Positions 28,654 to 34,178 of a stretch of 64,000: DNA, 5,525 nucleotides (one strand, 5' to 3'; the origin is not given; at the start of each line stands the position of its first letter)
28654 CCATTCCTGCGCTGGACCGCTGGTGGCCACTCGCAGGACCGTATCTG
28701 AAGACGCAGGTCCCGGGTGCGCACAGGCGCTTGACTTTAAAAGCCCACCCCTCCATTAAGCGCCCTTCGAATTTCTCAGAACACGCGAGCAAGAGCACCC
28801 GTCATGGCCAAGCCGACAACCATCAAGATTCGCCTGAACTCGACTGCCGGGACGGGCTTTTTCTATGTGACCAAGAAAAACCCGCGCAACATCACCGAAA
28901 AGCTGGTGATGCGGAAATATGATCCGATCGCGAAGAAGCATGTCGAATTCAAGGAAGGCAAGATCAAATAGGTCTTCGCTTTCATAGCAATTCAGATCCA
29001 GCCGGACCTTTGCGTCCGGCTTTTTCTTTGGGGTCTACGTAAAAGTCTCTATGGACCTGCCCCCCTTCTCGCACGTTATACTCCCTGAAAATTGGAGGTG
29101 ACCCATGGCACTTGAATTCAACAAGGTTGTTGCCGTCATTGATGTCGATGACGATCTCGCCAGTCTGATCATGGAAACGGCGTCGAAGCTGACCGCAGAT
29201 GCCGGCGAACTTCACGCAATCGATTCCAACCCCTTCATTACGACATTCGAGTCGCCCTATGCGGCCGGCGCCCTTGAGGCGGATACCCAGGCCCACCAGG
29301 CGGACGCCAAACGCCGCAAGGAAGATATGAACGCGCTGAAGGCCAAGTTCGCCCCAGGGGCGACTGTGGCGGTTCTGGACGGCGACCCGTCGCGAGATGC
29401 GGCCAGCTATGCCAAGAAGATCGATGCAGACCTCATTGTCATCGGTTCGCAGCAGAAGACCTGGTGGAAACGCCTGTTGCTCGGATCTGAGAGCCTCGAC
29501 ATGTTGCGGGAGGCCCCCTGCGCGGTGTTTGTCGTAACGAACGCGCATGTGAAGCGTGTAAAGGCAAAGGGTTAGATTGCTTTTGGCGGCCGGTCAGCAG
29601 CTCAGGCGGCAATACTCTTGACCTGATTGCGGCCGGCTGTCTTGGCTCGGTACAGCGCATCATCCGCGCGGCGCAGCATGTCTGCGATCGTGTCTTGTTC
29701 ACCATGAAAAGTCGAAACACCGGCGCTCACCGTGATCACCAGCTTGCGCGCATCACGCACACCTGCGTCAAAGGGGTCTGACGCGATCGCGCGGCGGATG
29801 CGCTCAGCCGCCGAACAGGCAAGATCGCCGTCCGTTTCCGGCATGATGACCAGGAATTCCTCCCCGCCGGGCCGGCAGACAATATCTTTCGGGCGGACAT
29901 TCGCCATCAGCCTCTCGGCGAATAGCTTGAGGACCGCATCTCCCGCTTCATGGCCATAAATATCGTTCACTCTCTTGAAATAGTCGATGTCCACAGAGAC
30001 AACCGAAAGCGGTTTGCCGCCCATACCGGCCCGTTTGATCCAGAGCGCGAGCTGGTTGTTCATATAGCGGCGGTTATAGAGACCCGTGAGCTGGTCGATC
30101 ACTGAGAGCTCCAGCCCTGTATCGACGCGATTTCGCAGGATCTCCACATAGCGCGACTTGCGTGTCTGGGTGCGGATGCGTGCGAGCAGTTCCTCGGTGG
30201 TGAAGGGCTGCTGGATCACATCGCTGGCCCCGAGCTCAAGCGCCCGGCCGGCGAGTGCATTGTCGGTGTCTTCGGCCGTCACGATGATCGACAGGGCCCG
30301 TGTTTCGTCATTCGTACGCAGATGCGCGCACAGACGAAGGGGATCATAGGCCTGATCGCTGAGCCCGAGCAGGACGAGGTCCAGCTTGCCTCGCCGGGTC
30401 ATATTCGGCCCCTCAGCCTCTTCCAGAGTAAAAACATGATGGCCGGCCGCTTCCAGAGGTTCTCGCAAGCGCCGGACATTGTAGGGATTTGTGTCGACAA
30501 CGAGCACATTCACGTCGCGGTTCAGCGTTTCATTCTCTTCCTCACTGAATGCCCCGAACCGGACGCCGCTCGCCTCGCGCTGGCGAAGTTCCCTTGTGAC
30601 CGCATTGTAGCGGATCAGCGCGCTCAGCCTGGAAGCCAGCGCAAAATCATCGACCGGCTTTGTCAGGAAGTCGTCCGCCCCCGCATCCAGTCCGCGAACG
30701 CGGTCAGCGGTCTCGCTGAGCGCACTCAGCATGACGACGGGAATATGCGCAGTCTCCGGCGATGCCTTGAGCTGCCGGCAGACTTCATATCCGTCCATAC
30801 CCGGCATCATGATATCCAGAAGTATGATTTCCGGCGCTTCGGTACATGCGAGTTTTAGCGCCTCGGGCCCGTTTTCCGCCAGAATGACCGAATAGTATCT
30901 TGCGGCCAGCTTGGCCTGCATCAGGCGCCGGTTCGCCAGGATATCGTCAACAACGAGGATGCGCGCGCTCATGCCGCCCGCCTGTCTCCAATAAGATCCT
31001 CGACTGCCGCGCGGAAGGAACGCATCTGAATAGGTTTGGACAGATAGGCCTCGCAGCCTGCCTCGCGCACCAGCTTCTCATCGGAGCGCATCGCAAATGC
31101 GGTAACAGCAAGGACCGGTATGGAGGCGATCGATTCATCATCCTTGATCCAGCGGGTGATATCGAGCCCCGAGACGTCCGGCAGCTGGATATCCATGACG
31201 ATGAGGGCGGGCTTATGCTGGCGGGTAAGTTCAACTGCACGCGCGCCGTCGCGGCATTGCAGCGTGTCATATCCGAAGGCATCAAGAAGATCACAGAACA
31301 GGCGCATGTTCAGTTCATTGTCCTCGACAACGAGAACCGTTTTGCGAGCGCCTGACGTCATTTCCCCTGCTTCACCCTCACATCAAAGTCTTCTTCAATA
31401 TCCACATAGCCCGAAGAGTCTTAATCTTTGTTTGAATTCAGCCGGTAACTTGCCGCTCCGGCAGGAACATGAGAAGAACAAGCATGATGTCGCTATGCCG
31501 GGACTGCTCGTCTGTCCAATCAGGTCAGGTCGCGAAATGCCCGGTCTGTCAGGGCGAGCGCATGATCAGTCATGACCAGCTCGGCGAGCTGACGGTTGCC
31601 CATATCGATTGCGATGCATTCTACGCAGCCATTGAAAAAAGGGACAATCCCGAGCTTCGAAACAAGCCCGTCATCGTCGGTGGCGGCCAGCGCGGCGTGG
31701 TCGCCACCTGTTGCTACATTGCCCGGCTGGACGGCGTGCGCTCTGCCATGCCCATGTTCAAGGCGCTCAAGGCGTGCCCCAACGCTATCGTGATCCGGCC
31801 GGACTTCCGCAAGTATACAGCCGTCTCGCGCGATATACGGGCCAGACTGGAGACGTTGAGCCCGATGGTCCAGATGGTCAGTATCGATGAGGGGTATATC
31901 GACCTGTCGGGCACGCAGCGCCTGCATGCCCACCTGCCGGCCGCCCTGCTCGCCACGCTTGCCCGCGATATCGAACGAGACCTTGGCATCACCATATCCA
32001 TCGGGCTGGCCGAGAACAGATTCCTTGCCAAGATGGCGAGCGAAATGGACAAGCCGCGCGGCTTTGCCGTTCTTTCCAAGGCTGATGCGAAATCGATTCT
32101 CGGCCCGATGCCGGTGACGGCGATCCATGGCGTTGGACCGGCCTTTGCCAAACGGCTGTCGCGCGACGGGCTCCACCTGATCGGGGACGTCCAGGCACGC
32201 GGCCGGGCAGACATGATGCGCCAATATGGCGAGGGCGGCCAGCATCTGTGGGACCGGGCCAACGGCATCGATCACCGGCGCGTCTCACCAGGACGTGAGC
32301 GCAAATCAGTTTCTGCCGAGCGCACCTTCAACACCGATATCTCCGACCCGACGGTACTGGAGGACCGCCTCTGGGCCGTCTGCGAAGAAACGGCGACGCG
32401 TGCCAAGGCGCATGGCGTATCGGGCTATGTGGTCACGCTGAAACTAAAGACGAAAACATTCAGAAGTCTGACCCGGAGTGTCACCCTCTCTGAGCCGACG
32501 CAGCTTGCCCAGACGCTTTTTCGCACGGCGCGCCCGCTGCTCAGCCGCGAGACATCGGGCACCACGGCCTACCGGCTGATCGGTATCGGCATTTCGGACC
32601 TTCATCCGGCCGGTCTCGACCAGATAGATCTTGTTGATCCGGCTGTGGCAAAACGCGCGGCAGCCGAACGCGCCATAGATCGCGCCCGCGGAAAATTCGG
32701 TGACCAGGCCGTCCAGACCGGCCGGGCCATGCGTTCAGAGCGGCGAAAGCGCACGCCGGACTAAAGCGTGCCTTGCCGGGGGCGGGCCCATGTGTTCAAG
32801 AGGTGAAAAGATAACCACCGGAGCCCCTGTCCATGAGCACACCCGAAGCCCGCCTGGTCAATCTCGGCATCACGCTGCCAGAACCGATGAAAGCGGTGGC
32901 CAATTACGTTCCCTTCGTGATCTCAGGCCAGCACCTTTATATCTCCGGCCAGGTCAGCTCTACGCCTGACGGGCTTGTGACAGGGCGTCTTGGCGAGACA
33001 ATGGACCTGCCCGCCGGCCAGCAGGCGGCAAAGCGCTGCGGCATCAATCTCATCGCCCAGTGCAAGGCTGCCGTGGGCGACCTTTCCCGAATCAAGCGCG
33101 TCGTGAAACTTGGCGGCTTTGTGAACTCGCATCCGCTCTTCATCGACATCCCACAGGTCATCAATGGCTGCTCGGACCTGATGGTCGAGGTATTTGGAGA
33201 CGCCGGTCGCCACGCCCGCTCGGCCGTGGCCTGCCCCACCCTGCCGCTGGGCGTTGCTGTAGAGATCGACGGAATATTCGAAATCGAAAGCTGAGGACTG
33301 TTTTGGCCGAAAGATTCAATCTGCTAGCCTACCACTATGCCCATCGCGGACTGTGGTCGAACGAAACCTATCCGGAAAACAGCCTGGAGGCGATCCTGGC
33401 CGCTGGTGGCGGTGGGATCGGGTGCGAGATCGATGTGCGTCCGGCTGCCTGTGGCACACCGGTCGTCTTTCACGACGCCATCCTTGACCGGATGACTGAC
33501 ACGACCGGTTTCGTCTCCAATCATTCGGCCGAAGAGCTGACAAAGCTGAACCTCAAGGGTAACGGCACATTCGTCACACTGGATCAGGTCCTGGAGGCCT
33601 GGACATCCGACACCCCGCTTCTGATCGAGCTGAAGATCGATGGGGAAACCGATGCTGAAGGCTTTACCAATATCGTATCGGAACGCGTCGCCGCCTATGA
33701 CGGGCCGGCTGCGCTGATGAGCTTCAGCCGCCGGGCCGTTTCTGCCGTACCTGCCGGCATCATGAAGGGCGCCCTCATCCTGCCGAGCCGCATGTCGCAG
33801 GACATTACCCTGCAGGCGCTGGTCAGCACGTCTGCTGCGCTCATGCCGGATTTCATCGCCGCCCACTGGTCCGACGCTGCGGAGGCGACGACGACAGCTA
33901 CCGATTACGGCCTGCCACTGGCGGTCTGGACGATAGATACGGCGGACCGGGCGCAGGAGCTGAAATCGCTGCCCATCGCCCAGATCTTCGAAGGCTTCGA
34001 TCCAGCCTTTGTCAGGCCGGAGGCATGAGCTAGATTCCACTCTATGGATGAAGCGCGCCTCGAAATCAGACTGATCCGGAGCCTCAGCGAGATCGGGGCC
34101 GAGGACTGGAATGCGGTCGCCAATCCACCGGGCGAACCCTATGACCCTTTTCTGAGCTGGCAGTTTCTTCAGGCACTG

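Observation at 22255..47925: A 25.6-kb block is a circular permutation of the dprA-topA cluster, inserted between lptG and lptD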

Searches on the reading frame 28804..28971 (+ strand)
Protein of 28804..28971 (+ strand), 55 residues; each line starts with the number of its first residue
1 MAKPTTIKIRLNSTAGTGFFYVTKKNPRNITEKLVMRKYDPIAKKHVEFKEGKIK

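Call 4: search_protein_families(library=ncbifam, proteins=[window:28804-28971:+], max_evalue=0.00001)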
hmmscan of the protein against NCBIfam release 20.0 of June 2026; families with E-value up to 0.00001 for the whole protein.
window:28804-28971:+ (55 aa): 2 families
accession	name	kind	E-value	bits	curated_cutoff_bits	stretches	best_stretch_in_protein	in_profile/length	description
NF001860.2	PRK00595.1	subfamily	2.1e-22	79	50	1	6-53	2-49/49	50S ribosomal protein L33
TIGR01023.1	rpmG_bact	equivalog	1.3e-20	73.5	23.95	1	1-55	1-56/56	50S ribosomal protein L33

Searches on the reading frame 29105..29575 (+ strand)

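Call 4: search_protein_families(library=ncbifam, proteins=[window:29105-29575:+], max_evalue=0.00001)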
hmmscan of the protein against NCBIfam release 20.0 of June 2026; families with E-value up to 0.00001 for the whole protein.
window:29105-29575:+ (156 aa): 1 family
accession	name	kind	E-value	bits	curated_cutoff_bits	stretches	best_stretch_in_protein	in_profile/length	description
NF011581.0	PRK15005.1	equivalog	1.4e-08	35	166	1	12-144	9-143/144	universal stress protein UspF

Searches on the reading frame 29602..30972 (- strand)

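Call 5: search_protein_families(library=ncbifam, proteins=[window:29602-30972:-], max_evalue=0.00001)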
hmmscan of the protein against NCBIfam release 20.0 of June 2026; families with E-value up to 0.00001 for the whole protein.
window:29602-30972:- (456 aa): 111 families (the best 25 are shown)
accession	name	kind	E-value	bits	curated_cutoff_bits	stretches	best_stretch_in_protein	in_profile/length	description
NF007135.0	PRK09581.1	equivalog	1.6e-158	528.3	474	1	1-453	1-454/457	PleD family two-component system response regulator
NF047654.1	DiguCycDgcRLepto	equivalog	5.4e-63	212.6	500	2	192-451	42-293/295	diguanylate cyclase DgcR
TIGR00254.1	GGDEF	domain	8.6e-53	178.5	37.4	1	289-452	4-165/168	diguanylate cyclase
NF038266.1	diguan_SiaD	equivalog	1.3e-48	165.6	290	1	269-451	72-252/252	biofilm regulation diguanylate cyclase SiaD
TIGR02154.1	PhoB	equivalog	4.6e-47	160.2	296.2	2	1-126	1-126/226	phosphate regulon transcriptional regulator PhoB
NF045944.1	ResRegRpaBCyano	equivalog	5.8e-45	153.4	330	2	6-134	1-127/229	response regulator transcription factor RpaB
NF007380.0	PRK09894.1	equivalog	3.9e-44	151.2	256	1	288-451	127-284/296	diguanylate cyclase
NF040689.1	MtrAB_MtrA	equivalog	3e-41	141.2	300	2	5-124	1-117/219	MtrAB system response regulator MtrA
NF007005.1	PRK09468.1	equivalog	7.8e-41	140.1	331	2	3-143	4-143/237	osmolarity response regulator transcription factor OmpR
NF053854.1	RespRegPhoBBctds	equivalog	5.5e-38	130.6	270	2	5-130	1-125/225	two-component system response regulator PhoB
NF041606.1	dguan_cyc_DgcA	equivalog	6.1e-38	130.6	370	1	287-452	175-337/340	diguanylate cyclase DgcA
NF040534.1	resp_reg_YycF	equivalog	6.7e-37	127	340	2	4-134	2-130/231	response regulator YycF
TIGR01387.1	cztR_silR_copR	subfamily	6.8e-37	127.2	279.2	2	5-125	1-119/218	heavy metal response regulator transcription factor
NF041733.1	resp_reg_CseB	equivalog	2.3e-36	125.3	350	2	4-133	2-128/228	two-component system response regulator CseB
NF007982.1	PRK10710.1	equivalog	1.8e-34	119.4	380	2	3-133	8-135/235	envelope stress response regulator BaeR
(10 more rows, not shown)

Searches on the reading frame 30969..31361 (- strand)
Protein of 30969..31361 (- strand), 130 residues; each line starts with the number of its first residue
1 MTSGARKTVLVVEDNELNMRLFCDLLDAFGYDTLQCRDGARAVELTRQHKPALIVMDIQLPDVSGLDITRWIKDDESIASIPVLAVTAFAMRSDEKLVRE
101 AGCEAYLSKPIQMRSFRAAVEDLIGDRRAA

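Call 5: search_protein_families(library=ncbifam, proteins=[window:30969-31361:-], max_evalue=0.00001)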
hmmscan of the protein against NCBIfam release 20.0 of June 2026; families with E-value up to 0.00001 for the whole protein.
window:30969-31361:- (130 aa): 82 families (the best 25 are shown)
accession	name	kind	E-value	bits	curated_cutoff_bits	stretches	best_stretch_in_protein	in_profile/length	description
NF008318.0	PRK11107.1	equivalog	1.7e-24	86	890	1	8-120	669-781/920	two-component sensor histidine kinase BarA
NF038297.2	hybrid_HK_HrmK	equivalog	2.9e-22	79.1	725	1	6-118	490-602/607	hybrid histidine kinase/response regulator HrmK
NF041866.1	EpsW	equivalog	2.8e-20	72.2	200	1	6-126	5-127/131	exopolysaccharide biosynthesis response regulator EpsW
NF008302.0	PRK11091.1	equivalog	7.6e-20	70.7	838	1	8-126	527-645/779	aerobic respiration two-component sensor histidine kinase ArcB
NF007135.0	PRK09581.1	equivalog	8e-20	71.1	474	1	8-119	4-115/457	PleD family two-component system response regulator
TIGR02154.1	PhoB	equivalog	5.8e-19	68.3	296.2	1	7-124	3-120/226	phosphate regulon transcriptional regulator PhoB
TIGR02956.1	TMAO_torS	equivalog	1.3e-18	66.5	676.5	1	7-124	702-820/967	TMAO reductase system sensor histidine kinase/response regulator TorS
NF011874.0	PRK15347.1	equivalog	1.9e-18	65.9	852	1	8-121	692-807/921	two component system sensor kinase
NF041947.1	LuxQ_Vibrio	equivalog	2.2e-18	65.6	1200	1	8-121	724-836/843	quorum-sensing autoinducer 2 sensor kinase/phosphatase LuxQ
NF007982.1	PRK10710.1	equivalog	9.9e-17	61.3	380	1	5-123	6-121/235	envelope stress response regulator BaeR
NF008099.0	PRK10841.1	equivalog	1.1e-16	59.8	920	1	8-120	826-936/949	two-component system sensor histidine kinase RcsC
NF040689.1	MtrAB_MtrA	equivalog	2.7e-15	56.3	300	1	9-120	1-109/219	MtrAB system response regulator MtrA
NF041733.1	resp_reg_CseB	equivalog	6.5e-15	55.1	350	1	8-124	2-115/228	two-component system response regulator CseB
NF008296.0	PRK11083.1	equivalog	9.5e-15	54.6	273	1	6-123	3-117/228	two-component system response regulator CreB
NF041367.1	CheY_Halo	equivalog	1.1e-14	54.8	200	1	9-124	1-114/114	chemotaxis protein CheY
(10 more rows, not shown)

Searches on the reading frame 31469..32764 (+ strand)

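Call 5: search_protein_families(library=ncbifam, proteins=[window:31469-32764:+], max_evalue=0.00001)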
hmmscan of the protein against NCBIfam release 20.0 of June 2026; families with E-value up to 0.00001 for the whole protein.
window:31469-32764:+ (431 aa): 10 families
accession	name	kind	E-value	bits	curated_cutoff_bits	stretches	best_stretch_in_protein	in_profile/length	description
NF002751.0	PRK02794.1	equivalog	5.5e-185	615.2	371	1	5-427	3-424/425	DNA polymerase IV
NF002677.0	PRK02406.1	equivalog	5.5e-96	321.8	256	1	43-380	8-345/357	DNA polymerase IV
NF002882.0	PRK03348.1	equivalog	7.9e-95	318.3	389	1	42-391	6-355/461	DNA polymerase IV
NF002492.0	PRK01810.1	equivalog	4e-86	289.3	399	1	43-427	12-401/412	DNA polymerase IV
NF003015.0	PRK03858.1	subfamily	1.2e-83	281.4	367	1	42-426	8-391/399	DNA polymerase IV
NF010731.0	PRK14133.1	equivalog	1.9e-80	270.8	362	1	43-390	5-348/352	DNA polymerase IV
NF002848.0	PRK03103.1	subfamily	5.4e-77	259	381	1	42-422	5-393/410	DNA polymerase IV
NF002883.0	PRK03352.1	equivalog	3.3e-55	187.7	330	1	43-374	7-338/347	DNA polymerase IV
NF002292.0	PRK01216.1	equivalog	7.2e-33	114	339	1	43-286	3-250/351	DNA polymerase IV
NF002955.0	PRK03609.1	subfamily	4.5e-25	88.5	431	1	44-398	3-370/422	translesion error-prone DNA polymerase V subunit UmuC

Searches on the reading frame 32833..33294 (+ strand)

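Call 5: search_protein_families(library=ncbifam, proteins=[window:32833-33294:+], max_evalue=0.00001)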
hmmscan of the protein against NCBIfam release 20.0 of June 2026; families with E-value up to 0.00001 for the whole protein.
window:32833-33294:+ (153 aa): 1 family
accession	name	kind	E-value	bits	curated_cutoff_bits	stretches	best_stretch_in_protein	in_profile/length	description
TIGR00004.1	TIGR00004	subfamily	7.4e-08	32.6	106.25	1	20-148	11-122/125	Rid family detoxifying hydrolase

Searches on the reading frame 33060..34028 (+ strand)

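Call 5: search_protein_families(library=ncbifam, proteins=[window:33060-34028:+], max_evalue=0.00001)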
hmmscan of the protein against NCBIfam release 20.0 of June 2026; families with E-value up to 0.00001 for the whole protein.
window:33060-34028:+ (322 aa): 3 families
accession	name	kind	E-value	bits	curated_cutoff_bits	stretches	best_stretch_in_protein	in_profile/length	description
NF006989.0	PRK09454.1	equivalog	1.4e-09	37.7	264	1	92-309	12-236/251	glycerophosphodiester phosphodiesterase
NF053857.1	LysphglycPlipDStph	equivalog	3.6e-08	33.1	450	1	90-164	46-119/305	lysophosphatidylglycerol phospholipase D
NF041304.3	AvrBs2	equivalog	4.2e-06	25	1000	1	94-163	273-346/716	type III secretion system effector avirulence protein AvrBs2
